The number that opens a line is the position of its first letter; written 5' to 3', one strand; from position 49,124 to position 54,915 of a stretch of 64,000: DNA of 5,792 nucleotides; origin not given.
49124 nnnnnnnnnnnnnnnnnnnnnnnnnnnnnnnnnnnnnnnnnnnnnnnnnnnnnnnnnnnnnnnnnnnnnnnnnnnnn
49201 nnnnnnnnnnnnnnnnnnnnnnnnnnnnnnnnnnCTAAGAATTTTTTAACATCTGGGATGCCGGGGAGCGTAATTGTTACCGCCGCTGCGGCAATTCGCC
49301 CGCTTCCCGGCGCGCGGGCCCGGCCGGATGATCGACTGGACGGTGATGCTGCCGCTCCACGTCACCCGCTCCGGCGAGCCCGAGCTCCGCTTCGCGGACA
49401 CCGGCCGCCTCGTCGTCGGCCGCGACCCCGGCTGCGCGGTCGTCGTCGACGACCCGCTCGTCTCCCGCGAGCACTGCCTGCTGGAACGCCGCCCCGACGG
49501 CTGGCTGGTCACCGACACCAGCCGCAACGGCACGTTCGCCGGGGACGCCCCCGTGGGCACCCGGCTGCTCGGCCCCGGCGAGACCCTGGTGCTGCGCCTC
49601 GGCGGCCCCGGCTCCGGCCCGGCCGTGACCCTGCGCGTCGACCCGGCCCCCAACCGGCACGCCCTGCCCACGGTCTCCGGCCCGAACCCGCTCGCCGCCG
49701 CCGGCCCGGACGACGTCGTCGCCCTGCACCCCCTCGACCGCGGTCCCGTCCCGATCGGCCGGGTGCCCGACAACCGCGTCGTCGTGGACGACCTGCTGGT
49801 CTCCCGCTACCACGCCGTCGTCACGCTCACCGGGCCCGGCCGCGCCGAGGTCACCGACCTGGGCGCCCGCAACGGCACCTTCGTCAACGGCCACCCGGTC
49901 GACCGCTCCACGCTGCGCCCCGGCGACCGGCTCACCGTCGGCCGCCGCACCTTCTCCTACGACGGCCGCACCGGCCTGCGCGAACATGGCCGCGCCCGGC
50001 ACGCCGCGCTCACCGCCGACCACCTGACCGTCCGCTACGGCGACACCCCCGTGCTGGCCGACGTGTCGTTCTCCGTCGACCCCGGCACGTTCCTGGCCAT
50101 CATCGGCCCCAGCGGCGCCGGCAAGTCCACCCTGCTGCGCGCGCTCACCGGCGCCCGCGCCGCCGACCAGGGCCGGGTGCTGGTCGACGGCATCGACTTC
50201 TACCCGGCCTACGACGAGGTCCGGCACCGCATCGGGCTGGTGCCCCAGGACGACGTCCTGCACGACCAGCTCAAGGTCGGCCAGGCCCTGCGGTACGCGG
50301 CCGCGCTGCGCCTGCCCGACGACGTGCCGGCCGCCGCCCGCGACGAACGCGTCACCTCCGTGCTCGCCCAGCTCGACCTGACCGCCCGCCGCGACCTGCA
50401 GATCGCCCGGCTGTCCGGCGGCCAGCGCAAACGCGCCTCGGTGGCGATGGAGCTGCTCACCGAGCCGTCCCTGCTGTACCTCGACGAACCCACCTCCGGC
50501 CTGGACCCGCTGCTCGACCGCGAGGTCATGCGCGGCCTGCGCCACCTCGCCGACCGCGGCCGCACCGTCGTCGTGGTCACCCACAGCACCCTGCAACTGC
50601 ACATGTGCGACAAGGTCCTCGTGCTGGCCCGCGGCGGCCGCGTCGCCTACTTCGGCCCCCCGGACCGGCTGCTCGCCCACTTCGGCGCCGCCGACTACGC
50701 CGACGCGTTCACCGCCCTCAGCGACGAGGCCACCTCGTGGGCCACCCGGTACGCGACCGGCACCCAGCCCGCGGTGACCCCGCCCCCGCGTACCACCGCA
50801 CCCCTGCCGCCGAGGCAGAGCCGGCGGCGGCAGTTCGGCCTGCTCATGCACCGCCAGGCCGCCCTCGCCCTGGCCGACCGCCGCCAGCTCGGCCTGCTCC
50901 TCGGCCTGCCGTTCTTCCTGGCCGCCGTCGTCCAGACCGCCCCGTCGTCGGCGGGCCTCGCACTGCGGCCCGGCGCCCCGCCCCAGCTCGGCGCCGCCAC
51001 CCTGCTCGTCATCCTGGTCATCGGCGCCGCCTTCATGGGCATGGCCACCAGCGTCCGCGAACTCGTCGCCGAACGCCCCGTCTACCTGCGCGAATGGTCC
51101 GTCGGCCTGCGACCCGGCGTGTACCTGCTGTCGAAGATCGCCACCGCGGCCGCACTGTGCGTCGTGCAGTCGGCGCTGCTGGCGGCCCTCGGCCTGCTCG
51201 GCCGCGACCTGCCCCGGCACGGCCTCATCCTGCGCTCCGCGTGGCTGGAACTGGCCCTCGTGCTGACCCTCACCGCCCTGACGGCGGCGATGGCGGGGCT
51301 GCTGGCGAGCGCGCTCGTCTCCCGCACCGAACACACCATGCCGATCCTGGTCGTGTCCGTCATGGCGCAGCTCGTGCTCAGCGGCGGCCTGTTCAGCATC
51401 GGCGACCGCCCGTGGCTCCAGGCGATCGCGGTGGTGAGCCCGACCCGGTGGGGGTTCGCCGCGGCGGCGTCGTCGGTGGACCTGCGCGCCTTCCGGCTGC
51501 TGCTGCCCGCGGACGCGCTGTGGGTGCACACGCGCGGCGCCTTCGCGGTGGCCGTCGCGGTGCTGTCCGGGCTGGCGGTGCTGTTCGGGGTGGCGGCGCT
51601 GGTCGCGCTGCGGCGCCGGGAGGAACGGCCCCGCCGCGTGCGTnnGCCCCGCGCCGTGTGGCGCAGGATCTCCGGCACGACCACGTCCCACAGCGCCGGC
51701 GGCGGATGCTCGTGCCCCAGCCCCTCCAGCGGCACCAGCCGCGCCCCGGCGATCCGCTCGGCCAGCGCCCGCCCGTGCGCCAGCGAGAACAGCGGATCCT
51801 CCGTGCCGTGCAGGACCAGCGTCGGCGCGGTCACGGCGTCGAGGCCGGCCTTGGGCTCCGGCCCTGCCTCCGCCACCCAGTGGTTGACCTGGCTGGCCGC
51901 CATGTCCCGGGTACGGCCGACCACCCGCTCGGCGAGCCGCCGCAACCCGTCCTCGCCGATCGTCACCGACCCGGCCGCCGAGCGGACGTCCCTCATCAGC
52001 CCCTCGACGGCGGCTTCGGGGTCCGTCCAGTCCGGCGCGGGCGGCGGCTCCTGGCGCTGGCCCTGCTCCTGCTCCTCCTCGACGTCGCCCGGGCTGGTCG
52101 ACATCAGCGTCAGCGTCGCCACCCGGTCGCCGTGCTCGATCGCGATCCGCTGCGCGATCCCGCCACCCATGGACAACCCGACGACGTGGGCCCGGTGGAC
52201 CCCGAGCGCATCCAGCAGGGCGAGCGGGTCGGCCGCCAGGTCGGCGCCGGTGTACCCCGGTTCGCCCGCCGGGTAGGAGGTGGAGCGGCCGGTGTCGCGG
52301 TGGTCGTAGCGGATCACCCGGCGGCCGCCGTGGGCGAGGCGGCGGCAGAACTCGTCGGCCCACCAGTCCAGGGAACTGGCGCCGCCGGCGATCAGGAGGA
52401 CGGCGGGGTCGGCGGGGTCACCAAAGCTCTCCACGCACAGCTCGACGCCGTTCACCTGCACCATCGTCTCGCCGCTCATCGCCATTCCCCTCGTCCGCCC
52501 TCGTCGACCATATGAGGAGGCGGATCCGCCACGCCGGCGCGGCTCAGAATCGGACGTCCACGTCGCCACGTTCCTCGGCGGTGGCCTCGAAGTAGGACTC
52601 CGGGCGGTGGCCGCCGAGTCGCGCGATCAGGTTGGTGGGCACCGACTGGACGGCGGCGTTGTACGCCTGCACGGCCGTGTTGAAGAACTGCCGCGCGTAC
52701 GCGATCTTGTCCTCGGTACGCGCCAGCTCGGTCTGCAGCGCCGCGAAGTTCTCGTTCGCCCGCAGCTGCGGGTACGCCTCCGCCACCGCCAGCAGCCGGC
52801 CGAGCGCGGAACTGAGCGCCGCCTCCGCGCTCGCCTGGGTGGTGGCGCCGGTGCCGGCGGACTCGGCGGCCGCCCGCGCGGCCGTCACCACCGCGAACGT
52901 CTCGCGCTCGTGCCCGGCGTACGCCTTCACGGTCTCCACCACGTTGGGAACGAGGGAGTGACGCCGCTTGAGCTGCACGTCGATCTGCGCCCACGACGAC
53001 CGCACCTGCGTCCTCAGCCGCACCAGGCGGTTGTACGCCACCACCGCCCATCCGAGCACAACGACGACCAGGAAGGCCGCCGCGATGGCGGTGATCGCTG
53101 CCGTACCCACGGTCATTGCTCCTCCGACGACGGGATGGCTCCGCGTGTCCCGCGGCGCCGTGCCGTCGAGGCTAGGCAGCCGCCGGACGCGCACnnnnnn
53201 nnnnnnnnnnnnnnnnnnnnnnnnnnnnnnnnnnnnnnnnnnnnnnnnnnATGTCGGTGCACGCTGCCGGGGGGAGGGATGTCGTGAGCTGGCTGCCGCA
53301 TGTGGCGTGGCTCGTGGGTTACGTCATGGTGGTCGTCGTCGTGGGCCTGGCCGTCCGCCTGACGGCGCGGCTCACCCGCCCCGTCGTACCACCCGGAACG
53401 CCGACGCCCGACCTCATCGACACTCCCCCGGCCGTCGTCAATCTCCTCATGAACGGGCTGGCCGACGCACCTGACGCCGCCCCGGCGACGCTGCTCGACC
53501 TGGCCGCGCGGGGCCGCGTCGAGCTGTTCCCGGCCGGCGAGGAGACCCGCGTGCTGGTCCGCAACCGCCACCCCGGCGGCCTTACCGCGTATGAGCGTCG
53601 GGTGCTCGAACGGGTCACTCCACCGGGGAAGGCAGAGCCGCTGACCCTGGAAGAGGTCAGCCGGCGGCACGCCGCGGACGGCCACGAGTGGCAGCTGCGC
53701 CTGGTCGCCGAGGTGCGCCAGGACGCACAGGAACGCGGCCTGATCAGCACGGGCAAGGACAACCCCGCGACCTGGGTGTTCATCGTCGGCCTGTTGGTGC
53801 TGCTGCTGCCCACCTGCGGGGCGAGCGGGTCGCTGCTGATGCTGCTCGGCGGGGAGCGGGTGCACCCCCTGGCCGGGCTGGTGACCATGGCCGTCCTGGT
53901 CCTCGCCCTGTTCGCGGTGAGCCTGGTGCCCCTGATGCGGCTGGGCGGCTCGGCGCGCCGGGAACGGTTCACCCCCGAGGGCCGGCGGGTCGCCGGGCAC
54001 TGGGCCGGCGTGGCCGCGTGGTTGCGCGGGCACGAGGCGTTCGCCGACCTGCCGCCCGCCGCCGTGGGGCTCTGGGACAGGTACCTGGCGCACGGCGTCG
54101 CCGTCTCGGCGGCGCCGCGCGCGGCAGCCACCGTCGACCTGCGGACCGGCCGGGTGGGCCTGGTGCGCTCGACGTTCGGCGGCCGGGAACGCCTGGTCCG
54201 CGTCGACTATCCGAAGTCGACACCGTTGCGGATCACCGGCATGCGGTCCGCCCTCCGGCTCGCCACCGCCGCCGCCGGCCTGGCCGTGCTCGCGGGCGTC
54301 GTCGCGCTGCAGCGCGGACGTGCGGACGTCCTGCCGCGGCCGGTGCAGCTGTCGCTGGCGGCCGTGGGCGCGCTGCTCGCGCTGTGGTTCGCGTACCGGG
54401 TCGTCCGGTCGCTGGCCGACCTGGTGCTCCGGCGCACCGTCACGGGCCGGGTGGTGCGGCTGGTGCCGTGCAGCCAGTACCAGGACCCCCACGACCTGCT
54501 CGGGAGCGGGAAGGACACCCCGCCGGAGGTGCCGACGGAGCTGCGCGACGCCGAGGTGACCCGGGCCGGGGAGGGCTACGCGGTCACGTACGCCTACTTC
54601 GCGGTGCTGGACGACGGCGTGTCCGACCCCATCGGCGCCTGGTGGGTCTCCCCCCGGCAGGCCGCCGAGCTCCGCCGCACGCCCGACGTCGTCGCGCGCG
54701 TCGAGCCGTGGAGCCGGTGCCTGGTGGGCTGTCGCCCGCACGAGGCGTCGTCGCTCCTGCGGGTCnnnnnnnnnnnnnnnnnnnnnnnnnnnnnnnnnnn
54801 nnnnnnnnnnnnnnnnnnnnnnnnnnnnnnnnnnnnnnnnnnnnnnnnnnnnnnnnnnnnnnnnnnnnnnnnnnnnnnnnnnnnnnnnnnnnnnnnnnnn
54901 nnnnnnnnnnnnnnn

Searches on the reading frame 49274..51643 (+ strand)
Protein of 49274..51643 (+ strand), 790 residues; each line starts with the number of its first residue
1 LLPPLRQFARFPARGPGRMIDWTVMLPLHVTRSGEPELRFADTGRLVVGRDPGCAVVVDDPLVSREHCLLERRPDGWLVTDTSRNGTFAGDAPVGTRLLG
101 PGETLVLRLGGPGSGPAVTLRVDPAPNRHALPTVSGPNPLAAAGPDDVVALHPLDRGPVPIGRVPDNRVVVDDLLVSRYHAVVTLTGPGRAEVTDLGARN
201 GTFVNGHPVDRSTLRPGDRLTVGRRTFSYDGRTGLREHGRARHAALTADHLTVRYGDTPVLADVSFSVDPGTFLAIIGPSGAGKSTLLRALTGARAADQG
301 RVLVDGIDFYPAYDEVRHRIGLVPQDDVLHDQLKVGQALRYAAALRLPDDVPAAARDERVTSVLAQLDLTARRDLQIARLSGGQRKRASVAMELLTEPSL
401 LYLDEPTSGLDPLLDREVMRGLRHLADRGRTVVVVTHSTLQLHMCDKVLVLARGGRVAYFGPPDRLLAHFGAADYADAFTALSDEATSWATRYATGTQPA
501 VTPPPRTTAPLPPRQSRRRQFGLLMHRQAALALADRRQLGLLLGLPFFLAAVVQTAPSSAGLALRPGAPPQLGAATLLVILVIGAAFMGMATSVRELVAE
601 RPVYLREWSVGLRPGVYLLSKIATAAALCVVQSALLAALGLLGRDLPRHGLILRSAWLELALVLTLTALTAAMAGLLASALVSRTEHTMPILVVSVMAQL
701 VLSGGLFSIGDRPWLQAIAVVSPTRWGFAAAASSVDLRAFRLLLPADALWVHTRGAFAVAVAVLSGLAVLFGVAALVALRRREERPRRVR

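Call 8: search_protein_families(library=pfam, proteins=[window:49274-51643:+], max_evalue=0.01)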
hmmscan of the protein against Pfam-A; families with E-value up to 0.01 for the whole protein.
window:49274-51643:+ (790 aa): 14 families
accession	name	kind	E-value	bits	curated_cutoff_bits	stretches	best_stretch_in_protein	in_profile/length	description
PF00498.31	FHA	-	3.1e-32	111.2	20.7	2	161-223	3-67/67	FHA domain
PF00005.33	ABC_tran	-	2.3e-31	109.6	25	1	261-408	1-137/137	ABC transporter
PF16697.10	Yop-YscD_cpl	-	3.4e-21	75.8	33.2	2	152-227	12-88/94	Inner membrane component of T3SS, cytoplasmic domain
PF01061.29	ABC2_membrane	-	3.6e-18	66.3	26.9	1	519-732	1-207/211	ABC-2 type transporter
PF13304.12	AAA_21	-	3e-15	57.5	27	2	363-440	221-301/304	AAA domain, putative AbiEii toxin, Type IV TA system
PF12698.13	ABC2_membrane_3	-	2.1e-08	34.1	31.6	1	576-726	163-310/347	ABC-2 family transporter protein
PF02463.25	SMC_N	-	0.0002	21.3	40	0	370-449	127-209/220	RecF/RecN/SMC N terminal domain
PF13401.12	AAA_22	-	0.001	19.8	27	1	272-298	6-32/130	AAA domain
PF13555.12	AAA_29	-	0.001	19.2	27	1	266-291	17-42/61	P-loop containing region of AAA domain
PF13191.12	AAA_16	-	0.0027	18.7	32.6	1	272-320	25-73/167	AAA ATPase domain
PF01926.29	MMR_HSR1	-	0.0031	18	21.9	1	274-296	2-24/113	50S ribosome-binding GTPase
PF03193.22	RsgA_GTPase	-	0.0031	17.8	30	1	272-297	107-132/174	RsgA GTPase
PF20703.3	nSTAND1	-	0.0044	17.1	27.1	1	263-290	25-52/379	Novel STAND NTPase 1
PF13476.12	AAA_23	-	0.0072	17.4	27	0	274-294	22-42/201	AAA domain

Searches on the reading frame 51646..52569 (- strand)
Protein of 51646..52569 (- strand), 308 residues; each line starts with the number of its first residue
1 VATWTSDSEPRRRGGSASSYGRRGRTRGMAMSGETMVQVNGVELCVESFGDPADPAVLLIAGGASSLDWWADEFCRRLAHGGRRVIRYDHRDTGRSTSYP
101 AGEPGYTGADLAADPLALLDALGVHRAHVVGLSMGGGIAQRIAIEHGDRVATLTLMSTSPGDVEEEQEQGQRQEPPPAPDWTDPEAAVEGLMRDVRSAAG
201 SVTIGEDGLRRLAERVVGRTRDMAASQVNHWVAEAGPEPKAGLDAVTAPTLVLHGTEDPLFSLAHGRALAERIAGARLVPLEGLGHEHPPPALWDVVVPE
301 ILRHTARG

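Call 8: search_protein_families(library=pfam, proteins=[window:51646-52569:-], max_evalue=0.01)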
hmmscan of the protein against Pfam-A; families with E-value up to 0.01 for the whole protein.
window:51646-52569:- (308 aa): 6 families
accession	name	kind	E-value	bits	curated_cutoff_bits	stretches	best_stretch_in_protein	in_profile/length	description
PF00561.26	Abhydrolase_1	-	2.3e-24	86.9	25.8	1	55-286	1-238/245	alpha/beta hydrolase fold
PF12146.15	Hydrolase_4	-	4.1e-15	56.2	27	2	53-158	3-109/239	Serine aminopeptidase, S33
PF12697.13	Abhydrolase_6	-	2.2e-13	51.8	26.3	1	57-288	1-205/217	Alpha/beta hydrolase family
PF08386.16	Abhydrolase_4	-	0.00011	22.7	21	1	229-287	16-74/103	TAP-like protein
PF07859.19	Abhydrolase_3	-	0.0056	16.9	25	0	70-172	17-120/210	alpha/beta hydrolase fold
PF20408.4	Abhydrolase_11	-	0.0084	16.3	27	0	61-146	8-97/193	Alpha/beta hydrolase domain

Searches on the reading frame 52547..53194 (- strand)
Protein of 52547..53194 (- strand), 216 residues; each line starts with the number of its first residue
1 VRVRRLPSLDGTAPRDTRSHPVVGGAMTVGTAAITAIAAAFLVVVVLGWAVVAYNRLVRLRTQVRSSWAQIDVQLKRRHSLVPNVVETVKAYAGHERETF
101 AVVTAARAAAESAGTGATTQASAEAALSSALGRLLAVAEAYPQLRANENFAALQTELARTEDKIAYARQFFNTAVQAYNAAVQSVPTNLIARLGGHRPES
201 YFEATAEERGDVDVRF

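Call 68: search_protein_families(library=pfam, proteins=[window:52547-53194:-], max_evalue=0.0001)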
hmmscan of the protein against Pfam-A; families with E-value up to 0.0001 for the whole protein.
window:52547-53194:- (216 aa): 1 family
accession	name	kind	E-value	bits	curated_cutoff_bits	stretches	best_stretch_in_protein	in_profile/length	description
PF04011.17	LemA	-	1e-53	181.6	26.2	1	67-216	1-149/149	LemA family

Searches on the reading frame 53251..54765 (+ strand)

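Call 8: search_protein_families(library=pfam, proteins=[window:53251-54765:+], max_evalue=0.01)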
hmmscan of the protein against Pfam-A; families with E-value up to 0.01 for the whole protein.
window:53251-54765:+ (505 aa): 1 family
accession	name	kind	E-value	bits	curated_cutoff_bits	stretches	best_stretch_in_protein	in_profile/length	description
PF20990.2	DUF2207_C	-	4.1e-18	66.4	33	1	57-284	11-236/247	Predicted membrane protein (DUF2207) C-terminal domain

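Call 10: search_protein_families(library=ncbifam, proteins=[window:53251-54765:+], max_evalue=0.001)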
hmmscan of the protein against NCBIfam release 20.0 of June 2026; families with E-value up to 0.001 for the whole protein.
window:53251-54765:+ (505 aa): 0 families
